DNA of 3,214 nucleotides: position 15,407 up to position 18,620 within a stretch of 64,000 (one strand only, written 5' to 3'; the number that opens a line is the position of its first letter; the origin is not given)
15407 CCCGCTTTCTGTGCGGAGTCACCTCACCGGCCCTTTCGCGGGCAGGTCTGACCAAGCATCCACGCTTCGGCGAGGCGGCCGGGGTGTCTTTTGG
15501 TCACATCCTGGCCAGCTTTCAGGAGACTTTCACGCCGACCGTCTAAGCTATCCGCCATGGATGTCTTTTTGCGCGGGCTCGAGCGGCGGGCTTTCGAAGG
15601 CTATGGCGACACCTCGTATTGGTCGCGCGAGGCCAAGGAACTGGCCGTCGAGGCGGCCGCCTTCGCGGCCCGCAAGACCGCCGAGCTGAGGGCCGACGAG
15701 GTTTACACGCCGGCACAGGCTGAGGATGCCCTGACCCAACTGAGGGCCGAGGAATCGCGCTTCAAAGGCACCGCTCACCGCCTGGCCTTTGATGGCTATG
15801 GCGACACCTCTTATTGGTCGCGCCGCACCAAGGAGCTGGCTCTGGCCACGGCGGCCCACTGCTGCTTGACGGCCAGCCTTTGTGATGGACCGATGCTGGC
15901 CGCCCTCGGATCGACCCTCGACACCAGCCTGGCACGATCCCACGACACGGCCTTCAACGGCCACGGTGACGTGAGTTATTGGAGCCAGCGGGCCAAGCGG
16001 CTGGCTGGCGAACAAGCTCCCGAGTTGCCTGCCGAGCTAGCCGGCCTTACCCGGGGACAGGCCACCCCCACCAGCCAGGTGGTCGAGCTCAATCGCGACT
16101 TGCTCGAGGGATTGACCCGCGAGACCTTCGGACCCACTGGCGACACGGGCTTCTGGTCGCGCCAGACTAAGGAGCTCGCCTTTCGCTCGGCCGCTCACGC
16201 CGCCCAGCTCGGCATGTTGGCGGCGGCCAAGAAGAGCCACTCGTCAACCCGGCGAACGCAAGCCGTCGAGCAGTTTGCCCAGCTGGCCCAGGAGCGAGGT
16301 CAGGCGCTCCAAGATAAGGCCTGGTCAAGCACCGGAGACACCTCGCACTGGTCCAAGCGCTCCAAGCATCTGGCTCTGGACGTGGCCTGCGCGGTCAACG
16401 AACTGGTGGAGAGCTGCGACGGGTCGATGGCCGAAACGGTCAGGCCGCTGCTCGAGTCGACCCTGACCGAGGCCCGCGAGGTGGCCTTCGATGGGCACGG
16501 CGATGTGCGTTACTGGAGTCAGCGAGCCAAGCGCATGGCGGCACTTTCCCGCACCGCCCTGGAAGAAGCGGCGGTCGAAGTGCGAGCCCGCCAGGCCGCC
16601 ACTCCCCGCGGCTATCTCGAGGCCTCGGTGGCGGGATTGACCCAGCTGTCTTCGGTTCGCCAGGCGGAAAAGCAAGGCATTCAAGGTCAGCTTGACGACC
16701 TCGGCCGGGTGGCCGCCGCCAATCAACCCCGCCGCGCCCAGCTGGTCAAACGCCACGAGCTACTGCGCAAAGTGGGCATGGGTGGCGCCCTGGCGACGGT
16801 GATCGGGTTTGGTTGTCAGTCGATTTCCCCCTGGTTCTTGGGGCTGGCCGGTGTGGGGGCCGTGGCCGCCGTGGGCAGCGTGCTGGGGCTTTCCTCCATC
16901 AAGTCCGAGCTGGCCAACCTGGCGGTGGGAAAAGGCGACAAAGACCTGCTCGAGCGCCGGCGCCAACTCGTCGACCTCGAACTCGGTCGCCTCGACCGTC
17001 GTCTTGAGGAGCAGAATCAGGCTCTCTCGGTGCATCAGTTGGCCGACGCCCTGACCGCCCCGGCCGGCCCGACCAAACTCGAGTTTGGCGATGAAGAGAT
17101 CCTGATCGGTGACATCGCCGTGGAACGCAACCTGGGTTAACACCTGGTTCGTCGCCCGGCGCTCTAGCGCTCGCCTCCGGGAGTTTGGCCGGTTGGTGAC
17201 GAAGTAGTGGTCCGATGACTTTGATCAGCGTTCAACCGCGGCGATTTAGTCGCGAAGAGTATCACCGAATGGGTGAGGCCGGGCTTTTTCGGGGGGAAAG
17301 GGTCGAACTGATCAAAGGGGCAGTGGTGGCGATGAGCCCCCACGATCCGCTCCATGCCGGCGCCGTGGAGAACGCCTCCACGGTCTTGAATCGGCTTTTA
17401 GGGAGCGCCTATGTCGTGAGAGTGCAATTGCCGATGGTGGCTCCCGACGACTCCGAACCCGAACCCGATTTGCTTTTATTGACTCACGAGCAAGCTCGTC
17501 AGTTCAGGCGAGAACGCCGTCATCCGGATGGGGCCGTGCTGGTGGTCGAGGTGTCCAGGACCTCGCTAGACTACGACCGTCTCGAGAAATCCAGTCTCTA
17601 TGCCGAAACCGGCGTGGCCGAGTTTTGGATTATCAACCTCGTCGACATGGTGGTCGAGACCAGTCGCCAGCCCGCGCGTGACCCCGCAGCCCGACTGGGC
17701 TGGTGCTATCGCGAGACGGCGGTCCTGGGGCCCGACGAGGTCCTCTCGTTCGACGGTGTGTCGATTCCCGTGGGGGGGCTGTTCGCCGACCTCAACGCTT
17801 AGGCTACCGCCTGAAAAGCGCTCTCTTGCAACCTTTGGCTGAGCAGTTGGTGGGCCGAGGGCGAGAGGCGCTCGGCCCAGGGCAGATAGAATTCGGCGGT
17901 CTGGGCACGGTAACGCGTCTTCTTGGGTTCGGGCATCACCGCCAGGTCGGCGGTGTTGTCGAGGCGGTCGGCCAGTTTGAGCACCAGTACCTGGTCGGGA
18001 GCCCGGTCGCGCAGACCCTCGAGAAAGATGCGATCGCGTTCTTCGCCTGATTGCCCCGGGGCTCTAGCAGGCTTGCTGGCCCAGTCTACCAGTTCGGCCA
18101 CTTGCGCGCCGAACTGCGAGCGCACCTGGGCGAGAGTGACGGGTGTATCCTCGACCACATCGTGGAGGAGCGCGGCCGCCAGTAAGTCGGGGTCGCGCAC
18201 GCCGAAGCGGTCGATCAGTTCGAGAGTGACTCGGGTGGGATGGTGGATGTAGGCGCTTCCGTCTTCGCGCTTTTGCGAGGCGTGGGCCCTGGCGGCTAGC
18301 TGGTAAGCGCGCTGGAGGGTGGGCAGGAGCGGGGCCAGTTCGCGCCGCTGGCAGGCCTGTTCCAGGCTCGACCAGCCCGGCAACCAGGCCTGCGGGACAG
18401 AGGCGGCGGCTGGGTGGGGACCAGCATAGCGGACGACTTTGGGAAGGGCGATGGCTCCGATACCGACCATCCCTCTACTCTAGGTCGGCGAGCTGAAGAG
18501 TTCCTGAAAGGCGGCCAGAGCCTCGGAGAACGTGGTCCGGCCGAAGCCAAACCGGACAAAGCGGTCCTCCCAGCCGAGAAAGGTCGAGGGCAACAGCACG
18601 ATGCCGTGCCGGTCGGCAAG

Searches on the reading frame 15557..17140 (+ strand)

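Call 60: search_protein_families(library=pfam, proteins=[window:15557-17140:+], max_evalue=0.001)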
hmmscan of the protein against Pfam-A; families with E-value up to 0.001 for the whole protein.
window:15557-17140:+ (527 aa): 1 family
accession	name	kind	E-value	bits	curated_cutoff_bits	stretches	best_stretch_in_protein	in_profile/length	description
PF18318.6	Gln-synt_C-ter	-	0.00023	21.4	22.7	0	295-330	2-37/118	Glutamine synthetase C-terminal domain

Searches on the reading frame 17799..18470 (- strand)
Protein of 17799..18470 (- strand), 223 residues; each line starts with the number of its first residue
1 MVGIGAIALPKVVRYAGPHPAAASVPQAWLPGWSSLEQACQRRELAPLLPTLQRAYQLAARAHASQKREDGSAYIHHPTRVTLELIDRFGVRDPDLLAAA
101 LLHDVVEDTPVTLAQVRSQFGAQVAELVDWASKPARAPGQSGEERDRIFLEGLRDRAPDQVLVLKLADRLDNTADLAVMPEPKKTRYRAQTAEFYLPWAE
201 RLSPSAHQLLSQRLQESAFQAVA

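Call 30: search_protein_families(library=pfam, proteins=[window:17799-18470:-], max_evalue=0.001)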
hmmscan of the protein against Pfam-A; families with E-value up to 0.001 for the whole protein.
window:17799-18470:- (223 aa): 2 families
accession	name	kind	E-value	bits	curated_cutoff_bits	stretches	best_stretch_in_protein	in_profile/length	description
PF13328.12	HD_4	-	8.4e-23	81.3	27.2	1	55-202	1-153/156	HD domain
PF01966.28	HD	-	0.00072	20.3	22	0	84-172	14-115/116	HD domain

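Call 57: search_protein_families(library=ncbifam, proteins=[window:17799-18470:-], max_evalue=0.00001)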
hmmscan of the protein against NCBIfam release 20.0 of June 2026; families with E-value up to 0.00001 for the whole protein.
window:17799-18470:- (223 aa): 2 families
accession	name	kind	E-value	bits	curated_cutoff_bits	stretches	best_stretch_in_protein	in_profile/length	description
TIGR00691.1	spoT_relA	subfamily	1.4e-32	112.9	499.2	1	55-204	1-150/687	RelA/SpoT family protein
NF008303.0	PRK11092.1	equivalog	2e-23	82.5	947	1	35-221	6-189/702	bifunctional GTP diphosphokinase/guanosine-3',5'-bis pyrophosphate 3'-pyrophosphohydrolase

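Call 62: find_homologous_proteins(query=window:17799-18470:-, max_evalue=1e-30)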
Query window:17799-18470:- (223 aa): 6 proteins with E <= 1e-30 among 5184 candidates.
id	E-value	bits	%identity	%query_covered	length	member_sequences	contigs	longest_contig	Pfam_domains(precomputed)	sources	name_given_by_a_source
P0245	2.5e-140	483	100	100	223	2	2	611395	PF13328.13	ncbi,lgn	ncbi:MAG: HD domain-containing protein [Vulcanimicrobiota bacterium]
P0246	3.1e-115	401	83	100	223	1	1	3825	PF13328.13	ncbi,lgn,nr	ncbi:MAG: bifunctional (p)ppGpp synthetase/guanosine-3',5'-bis(diphosphate) 3'-pyrophosphohydrolase 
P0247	5.6e-42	162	43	83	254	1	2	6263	PF13328.13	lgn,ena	-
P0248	1.3e-41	161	42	83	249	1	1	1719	PF13328.13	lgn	-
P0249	2.5e-38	150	41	92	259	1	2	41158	PF13328.13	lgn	-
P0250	2.7e-33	134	45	81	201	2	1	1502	PF13328.13,PF01966.29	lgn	-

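Call 63: find_encoding_contigs(protein=P0246, flank=3000, max_places=1)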
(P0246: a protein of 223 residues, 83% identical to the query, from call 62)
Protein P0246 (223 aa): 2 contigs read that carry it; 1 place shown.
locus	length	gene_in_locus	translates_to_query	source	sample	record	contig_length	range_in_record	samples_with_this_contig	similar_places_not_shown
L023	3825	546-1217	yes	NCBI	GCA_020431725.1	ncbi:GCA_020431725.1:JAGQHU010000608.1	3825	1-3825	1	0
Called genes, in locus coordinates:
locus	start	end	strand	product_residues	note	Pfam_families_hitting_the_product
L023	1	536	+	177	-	PF00155:Aminotran_1_2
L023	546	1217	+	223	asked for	PF13328:HD_4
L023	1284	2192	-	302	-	-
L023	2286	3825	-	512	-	?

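Call 64: find_encoding_contigs(protein=P0249, flank=10000, max_places=1)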
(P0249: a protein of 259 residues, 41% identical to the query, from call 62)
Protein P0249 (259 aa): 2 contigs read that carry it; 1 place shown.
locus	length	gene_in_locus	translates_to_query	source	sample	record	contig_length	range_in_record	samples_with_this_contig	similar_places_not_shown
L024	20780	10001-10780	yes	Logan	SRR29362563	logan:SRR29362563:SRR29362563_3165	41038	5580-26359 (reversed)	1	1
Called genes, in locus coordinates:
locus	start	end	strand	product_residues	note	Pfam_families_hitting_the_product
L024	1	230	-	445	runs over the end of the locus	PF01590:GAF, PF13185:GAF_2, PF00486:Trans_reg_C (weak), PF03704:BTAD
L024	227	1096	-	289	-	PF08379:Bact_transglu_N, PF01841:Transglut_core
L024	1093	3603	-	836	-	PF04174:CP_ATPgrasp_1, PF14403:CP_ATPgrasp_2, PF04168:Alpha-E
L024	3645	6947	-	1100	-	PF08379:Bact_transglu_N, PF01841:Transglut_core, PF09899:DUF2126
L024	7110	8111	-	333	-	PF01148:CTP_transf_1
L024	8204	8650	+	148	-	-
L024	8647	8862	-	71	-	-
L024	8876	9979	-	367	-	PF04607:RelA_SpoT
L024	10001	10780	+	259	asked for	PF13328:HD_4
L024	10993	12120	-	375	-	-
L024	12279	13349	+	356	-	PF00454:PI3_PI4_kinase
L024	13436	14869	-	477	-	PF04055:Radical_SAM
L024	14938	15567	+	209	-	PF00440:TetR_N, PF02909:TetR_C_1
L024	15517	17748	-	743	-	PF13515:FUSC_2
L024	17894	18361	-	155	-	PF17963:Big_9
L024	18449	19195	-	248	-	-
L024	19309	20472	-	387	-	PF12704:MacB_PCD, PF02687:FtsX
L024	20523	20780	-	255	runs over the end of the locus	PF00005:ABC_tran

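Call 65: find_encoding_contigs(protein=P0247, flank=5000, max_places=1)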
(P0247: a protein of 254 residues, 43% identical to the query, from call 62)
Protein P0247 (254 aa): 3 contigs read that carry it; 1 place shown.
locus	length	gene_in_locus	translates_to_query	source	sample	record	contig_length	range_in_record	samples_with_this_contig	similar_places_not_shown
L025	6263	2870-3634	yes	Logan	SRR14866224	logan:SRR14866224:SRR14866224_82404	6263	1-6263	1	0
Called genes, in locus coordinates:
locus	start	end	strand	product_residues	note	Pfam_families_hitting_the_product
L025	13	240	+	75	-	PF00830:Ribosomal_L28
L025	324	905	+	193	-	PF10604:Polyketide_cyc2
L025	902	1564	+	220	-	PF13578:Methyltransf_24 (faint), PF13489:Methyltransf_23 (weak), PF02353:CMAS (faint), PF13847:Methyltransf_31, PF08241:Methyltransf_11, PF08242:Methyltransf_12, PF13649:Methyltransf_25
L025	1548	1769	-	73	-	-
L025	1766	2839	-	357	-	PF04607:RelA_SpoT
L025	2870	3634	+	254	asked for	PF13328:HD_4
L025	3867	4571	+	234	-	-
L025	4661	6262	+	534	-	?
